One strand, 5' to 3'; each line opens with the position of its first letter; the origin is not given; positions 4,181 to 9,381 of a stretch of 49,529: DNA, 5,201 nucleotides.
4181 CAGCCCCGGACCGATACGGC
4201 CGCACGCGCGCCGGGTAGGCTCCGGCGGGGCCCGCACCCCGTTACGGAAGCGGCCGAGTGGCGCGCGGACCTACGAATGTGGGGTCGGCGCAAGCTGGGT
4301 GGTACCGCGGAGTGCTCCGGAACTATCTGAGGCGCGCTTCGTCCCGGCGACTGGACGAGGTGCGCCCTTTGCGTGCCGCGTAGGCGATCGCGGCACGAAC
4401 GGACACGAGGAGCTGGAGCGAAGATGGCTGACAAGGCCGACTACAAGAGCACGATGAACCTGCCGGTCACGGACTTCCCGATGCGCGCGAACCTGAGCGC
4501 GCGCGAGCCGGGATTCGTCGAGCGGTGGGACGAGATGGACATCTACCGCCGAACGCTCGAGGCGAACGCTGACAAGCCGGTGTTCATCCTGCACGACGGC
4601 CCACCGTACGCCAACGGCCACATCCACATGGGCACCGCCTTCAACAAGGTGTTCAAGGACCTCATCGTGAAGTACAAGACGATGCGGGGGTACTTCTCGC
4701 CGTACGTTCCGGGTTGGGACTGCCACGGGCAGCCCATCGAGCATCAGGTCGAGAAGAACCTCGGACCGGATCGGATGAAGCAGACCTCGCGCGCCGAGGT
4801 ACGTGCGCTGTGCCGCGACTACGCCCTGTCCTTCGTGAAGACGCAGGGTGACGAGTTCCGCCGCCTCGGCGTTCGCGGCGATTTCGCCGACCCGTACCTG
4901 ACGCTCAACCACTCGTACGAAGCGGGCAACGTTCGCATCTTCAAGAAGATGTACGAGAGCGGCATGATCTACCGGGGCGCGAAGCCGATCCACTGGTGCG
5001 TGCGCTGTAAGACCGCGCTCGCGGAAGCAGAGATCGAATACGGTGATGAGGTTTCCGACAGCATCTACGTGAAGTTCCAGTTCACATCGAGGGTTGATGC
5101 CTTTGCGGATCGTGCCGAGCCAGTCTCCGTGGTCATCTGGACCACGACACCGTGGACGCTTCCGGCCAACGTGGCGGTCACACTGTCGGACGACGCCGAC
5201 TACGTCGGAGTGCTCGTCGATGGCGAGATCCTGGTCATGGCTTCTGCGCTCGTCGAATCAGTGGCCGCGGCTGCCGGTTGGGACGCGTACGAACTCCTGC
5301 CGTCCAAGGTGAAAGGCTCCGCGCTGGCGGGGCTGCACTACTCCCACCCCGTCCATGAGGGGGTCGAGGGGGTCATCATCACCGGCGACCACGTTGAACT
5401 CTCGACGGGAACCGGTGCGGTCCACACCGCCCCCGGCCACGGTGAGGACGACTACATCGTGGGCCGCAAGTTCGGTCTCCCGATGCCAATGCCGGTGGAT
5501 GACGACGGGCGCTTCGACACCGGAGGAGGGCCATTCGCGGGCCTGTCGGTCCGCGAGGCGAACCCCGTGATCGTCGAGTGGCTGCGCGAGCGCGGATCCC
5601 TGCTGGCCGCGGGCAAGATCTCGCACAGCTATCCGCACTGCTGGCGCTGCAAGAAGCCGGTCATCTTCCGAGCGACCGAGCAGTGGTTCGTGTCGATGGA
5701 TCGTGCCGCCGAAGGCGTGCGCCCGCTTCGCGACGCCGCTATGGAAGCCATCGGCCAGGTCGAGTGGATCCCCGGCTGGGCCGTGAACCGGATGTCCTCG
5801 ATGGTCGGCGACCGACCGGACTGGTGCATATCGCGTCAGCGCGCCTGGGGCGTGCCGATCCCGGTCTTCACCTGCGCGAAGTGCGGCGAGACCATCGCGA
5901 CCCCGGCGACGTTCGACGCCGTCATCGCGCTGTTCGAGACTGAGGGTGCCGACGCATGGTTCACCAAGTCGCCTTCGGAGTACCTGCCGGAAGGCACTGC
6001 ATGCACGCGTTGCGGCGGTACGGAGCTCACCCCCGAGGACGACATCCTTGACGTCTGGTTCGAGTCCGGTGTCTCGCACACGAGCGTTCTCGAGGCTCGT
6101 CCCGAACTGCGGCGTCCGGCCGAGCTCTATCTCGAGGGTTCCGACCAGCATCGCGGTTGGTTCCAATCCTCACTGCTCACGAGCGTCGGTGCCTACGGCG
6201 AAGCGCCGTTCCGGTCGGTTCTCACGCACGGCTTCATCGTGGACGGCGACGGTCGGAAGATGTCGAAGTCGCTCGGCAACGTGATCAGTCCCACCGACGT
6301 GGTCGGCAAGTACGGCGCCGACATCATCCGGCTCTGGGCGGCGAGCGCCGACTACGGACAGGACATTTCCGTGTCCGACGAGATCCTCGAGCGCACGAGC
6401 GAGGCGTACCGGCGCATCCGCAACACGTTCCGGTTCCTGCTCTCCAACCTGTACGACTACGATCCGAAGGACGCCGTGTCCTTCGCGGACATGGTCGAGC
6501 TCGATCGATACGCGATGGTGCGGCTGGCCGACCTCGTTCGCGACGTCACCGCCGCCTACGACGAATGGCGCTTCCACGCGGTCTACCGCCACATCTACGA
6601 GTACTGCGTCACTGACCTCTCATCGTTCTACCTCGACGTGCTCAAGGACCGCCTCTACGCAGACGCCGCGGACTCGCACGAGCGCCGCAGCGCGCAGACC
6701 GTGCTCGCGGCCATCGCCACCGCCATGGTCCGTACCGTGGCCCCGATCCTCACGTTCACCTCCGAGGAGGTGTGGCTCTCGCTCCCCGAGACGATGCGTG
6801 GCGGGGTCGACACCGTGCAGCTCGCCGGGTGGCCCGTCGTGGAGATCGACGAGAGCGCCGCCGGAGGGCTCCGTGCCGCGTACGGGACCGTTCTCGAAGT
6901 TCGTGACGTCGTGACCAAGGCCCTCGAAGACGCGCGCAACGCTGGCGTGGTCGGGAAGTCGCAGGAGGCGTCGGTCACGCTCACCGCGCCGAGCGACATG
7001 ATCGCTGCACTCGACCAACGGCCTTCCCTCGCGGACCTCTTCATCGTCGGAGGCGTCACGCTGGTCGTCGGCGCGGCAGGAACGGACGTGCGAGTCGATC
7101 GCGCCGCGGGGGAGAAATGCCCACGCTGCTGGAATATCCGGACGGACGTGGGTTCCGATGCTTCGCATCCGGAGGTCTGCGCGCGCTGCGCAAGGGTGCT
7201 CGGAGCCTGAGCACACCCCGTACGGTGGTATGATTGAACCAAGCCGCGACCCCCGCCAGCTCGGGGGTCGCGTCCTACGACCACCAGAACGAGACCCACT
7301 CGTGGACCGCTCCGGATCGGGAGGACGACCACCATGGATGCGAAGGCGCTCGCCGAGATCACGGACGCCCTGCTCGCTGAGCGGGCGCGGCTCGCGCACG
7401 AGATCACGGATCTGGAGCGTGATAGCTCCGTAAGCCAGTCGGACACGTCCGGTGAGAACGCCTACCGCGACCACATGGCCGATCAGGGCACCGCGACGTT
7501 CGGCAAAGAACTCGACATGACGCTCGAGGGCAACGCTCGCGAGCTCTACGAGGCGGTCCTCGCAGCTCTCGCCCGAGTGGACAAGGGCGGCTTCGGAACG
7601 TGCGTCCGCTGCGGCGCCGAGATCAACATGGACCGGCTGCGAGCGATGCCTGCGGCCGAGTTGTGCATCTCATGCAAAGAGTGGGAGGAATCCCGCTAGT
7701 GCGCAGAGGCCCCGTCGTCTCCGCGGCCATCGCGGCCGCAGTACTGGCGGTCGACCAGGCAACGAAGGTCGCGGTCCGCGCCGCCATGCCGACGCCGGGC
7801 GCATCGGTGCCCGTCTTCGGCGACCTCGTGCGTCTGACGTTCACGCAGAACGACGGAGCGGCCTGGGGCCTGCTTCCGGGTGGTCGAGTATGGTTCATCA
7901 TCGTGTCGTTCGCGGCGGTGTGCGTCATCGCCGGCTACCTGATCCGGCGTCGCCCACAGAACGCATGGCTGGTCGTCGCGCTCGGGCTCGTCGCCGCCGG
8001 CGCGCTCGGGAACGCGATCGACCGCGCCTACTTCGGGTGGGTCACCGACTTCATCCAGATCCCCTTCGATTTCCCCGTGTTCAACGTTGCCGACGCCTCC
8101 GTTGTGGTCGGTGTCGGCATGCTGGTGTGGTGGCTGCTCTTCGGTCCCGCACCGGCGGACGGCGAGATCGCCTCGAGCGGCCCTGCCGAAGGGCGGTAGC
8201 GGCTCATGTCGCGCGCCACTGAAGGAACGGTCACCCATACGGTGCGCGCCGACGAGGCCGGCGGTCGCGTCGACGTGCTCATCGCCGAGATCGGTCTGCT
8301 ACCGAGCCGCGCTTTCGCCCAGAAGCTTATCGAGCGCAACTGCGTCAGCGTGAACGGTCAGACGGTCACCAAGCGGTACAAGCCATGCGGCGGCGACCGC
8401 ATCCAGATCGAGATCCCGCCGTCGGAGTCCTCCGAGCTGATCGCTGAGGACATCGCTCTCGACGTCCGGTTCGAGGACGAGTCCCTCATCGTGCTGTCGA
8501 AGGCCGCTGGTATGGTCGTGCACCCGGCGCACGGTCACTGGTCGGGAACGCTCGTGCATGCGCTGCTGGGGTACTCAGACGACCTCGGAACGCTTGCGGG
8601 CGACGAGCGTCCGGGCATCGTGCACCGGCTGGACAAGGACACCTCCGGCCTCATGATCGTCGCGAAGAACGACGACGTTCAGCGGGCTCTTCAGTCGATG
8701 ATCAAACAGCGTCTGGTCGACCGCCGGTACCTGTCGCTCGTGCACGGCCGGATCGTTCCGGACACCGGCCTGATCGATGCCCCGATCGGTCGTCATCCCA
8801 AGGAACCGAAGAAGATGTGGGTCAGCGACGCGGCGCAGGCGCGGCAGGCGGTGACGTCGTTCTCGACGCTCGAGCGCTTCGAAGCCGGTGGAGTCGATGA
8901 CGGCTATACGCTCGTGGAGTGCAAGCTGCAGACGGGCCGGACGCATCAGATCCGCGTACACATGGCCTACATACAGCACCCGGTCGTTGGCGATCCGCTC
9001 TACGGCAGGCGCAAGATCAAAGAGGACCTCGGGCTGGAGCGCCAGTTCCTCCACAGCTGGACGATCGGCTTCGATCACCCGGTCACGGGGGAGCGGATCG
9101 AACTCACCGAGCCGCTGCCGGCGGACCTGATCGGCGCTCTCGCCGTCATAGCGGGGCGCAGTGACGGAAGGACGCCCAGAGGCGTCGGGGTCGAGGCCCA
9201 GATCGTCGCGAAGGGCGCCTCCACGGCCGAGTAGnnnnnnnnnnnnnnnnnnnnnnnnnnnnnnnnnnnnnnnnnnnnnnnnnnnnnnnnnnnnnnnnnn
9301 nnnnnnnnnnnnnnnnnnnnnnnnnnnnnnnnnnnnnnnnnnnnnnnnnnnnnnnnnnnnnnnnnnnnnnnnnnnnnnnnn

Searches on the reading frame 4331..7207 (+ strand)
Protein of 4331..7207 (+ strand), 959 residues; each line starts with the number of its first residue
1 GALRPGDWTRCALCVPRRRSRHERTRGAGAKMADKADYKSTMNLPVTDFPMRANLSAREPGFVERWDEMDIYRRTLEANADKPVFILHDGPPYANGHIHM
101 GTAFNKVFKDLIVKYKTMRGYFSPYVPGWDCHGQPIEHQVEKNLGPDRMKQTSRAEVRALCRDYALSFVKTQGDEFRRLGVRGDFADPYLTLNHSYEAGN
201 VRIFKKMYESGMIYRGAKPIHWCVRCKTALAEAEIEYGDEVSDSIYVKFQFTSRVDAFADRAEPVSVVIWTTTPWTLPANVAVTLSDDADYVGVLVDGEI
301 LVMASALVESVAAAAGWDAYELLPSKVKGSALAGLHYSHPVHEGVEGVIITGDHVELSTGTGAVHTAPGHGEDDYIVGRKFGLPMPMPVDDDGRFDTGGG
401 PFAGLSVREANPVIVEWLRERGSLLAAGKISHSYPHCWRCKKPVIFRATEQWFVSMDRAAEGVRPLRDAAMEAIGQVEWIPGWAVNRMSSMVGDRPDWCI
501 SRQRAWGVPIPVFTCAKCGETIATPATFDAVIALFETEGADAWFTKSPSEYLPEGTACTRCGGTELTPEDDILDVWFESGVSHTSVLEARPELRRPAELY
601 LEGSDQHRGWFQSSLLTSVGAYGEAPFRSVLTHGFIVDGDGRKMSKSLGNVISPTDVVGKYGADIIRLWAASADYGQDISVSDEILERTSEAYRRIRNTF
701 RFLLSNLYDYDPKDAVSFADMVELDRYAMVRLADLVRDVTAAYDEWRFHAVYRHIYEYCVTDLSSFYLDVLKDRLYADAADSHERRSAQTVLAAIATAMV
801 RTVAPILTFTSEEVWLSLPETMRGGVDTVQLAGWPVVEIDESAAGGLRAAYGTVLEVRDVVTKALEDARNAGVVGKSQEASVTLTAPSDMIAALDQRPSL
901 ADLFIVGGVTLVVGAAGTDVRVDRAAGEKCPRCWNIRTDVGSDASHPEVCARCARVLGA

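Call 31: search_protein_families(library=pfam, proteins=[window:4331-7207:+], max_evalue=0.0001)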
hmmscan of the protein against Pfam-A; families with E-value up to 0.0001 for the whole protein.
window:4331-7207:+ (959 aa): 5 families
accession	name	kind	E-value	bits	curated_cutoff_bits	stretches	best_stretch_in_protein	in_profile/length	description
PF00133.28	tRNA-synt_1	-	1.2e-138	462.8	22.7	1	63-682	3-414/414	tRNA synthetases class I (I, L, M and V)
PF08264.19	Anticodon_1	-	1.4e-27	96.8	25.1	1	725-883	1-147/148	Anticodon-binding domain of tRNA ligase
PF09334.17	tRNA-synt_1g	-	3e-22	79.4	20.1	1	92-236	8-136/391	tRNA synthetases class I (M)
PF06827.20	zf-FPG_IleRS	-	2.6e-10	40.3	21.3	1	927-955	1-29/30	Zinc finger found in FPG and IleRS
PF01406.26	tRNA-synt_1e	-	1e-07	32.1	27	1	621-689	232-299/301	tRNA synthetases class I (C) catalytic domain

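Call 67: find_homologous_proteins(query=window:4331-7207:+, max_evalue=1e-50)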
Query window:4331-7207:+ (959 aa): 8000 proteins with E <= 1e-50 among 8000 candidates; the best 120 are listed.
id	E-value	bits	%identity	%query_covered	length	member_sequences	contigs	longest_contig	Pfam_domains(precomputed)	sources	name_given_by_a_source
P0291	0.0e+0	2158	100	97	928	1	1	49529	PF09334.18,PF01406.26,PF08264.20,PF00133.29,PF06827.21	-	-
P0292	0.0e+0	1908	87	97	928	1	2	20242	PF09334.18,PF01406.26,PF08264.20,PF00133.29,PF06827.21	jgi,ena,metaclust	metaclust:\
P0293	0.0e+0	1878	86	97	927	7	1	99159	PF09334.18,PF01406.26,PF08264.20,PF00133.29,PF06827.21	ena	-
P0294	0.0e+0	1870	86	96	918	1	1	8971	PF09334.18,PF01406.26,PF08264.20,PF00133.29,PF06827.21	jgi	jgi:isoleucyl-tRNA synthetase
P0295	0.0e+0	1857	85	97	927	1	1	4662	PF09334.18,PF01406.26,PF08264.20,PF00133.29,PF06827.21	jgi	jgi:isoleucyl-tRNA synthetase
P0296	0.0e+0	1839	84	97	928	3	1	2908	PF09334.18,PF01406.26,PF08264.20,PF00133.29,PF06827.21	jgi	jgi:isoleucyl-tRNA synthetase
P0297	0.0e+0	1834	84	97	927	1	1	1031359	PF09334.18,PF01406.26,PF08264.20,PF00133.29,PF06827.21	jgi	-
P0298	0.0e+0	1821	83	97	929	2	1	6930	PF09334.18,PF01406.26,PF08264.20,PF00133.29,PF06827.21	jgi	jgi:isoleucyl-tRNA synthetase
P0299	0.0e+0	1817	83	97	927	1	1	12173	PF09334.18,PF01406.26,PF08264.20,PF00133.29,PF06827.21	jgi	jgi:isoleucyl-tRNA synthetase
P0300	0.0e+0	1815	82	97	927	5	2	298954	PF09334.18,PF08264.20,PF00133.29,PF06827.21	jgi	jgi:isoleucyl-tRNA synthetase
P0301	0.0e+0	1804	82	97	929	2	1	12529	PF09334.18,PF01406.26,PF08264.20,PF00133.29,PF06827.21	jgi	jgi:isoleucyl-tRNA synthetase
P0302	0.0e+0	1785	82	97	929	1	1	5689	PF09334.18,PF01406.26,PF08264.20,PF00133.29,PF06827.21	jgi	jgi:isoleucyl-tRNA synthetase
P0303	0.0e+0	1782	81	97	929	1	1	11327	PF09334.18,PF01406.26,PF08264.20,PF00133.29,PF06827.21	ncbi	-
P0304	0.0e+0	1779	81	97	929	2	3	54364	PF09334.18,PF01406.26,PF08264.20,PF00133.29,PF06827.21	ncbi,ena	ncbi:MAG TPA: isoleucine--tRNA ligase [Coriobacteriia bacterium]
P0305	0.0e+0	1757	80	97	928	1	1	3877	PF09334.18,PF01406.26,PF08264.20,PF00133.29,PF06827.21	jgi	jgi:isoleucyl-tRNA synthetase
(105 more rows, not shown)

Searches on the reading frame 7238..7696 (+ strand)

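Call 31: search_protein_families(library=pfam, proteins=[window:7238-7696:+], max_evalue=0.0001)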
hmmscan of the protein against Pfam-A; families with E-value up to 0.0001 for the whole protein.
window:7238-7696:+ (153 aa): 1 family
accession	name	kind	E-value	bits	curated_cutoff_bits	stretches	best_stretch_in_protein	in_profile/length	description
PF01258.23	zf-dskA_traR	-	4.5e-11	43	24.9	1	117-148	1-32/36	Prokaryotic dksA/traR C4-type zinc finger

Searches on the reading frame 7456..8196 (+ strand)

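Call 31: search_protein_families(library=pfam, proteins=[window:7456-8196:+], max_evalue=0.0001)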
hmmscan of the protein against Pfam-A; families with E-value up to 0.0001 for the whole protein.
window:7456-8196:+ (247 aa): 1 family
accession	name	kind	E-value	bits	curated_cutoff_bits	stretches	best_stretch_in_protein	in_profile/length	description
PF01252.23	Peptidase_A8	-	4e-36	124.8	25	1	92-229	1-142/142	Signal peptidase (SPase) II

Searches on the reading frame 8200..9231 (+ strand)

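Call 31: search_protein_families(library=pfam, proteins=[window:8200-9231:+], max_evalue=0.0001)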
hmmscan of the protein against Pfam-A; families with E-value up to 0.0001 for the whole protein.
window:8200-9231:+ (344 aa): 2 families
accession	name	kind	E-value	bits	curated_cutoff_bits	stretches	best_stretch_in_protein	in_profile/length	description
PF00849.27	PseudoU_synth_2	-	1.5e-30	106.8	26.8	1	96-256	2-151/152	RNA pseudouridylate synthase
PF01479.30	S4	-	4.3e-10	39.6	22.8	1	23-68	2-48/48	S4 domain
